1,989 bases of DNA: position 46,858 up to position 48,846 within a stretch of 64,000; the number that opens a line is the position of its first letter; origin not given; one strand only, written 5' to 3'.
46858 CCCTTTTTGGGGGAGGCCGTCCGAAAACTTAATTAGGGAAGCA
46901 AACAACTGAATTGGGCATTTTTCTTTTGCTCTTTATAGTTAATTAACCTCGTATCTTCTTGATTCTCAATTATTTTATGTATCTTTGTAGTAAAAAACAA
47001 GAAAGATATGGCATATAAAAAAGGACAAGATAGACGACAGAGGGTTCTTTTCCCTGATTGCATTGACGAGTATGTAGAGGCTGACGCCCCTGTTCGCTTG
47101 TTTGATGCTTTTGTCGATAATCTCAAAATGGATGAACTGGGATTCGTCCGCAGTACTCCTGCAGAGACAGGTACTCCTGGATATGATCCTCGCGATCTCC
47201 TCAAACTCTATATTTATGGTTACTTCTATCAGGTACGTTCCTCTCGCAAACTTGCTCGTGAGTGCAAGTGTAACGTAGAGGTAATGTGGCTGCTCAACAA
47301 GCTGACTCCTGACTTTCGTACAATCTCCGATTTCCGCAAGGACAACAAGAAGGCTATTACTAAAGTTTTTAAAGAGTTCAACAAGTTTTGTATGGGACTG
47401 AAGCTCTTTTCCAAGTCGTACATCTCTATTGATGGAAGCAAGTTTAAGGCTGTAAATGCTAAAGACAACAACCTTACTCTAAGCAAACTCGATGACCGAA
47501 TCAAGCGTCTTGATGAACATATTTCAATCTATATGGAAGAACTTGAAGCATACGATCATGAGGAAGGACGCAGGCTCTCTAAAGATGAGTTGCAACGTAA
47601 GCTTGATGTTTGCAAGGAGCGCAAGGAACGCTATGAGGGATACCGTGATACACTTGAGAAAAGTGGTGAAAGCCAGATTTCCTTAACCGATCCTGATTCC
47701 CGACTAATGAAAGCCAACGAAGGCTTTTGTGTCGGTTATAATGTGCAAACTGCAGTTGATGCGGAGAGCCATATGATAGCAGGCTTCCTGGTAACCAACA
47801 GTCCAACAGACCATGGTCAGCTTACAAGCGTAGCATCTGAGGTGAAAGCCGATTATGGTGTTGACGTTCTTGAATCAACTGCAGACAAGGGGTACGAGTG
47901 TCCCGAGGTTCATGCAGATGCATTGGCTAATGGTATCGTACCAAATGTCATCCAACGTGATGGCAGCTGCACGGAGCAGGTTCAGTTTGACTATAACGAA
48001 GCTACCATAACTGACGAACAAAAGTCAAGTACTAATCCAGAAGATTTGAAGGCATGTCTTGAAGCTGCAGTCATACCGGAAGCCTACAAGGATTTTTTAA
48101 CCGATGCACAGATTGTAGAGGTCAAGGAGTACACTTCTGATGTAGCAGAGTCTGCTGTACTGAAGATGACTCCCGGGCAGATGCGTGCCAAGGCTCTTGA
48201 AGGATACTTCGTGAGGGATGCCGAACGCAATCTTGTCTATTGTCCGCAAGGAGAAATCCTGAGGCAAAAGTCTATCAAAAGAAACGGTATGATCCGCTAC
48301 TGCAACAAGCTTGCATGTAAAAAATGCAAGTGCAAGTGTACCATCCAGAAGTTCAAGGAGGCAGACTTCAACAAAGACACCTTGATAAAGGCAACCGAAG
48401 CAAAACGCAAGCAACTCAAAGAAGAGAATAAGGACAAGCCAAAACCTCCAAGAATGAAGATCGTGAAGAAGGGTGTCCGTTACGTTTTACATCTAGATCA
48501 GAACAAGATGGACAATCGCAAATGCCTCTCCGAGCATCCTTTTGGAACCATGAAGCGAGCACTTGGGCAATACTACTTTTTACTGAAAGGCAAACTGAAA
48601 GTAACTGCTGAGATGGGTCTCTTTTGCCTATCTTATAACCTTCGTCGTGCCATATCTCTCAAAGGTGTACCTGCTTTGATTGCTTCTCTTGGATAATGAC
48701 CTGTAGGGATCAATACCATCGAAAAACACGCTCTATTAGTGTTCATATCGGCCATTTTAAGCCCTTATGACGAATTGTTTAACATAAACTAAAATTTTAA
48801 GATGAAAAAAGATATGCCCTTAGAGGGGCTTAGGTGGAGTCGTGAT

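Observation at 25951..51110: Type V pilus-like loci with BspA-LRR tip adhesins and a shared palindromic operator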

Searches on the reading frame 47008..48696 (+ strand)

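Call 12: search_protein_families(library=pfam, proteins=[window:47008-48696:+], max_evalue=0.01)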
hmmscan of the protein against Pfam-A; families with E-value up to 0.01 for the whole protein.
window:47008-48696:+ (562 aa): 3 families
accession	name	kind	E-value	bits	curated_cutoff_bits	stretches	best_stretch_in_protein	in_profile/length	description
PF05598.16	DUF772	-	2.1e-19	69.7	23.1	1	55-124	1-74/74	Transposase domain (DUF772)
PF13751.12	DDE_Tnp_1_6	-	1.4e-05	25.8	25.1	1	499-548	75-124/125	Transposase DDE domain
PF01609.27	DDE_Tnp_1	-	2.4e-05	24.6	23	0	234-317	27-107/200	Transposase DDE domain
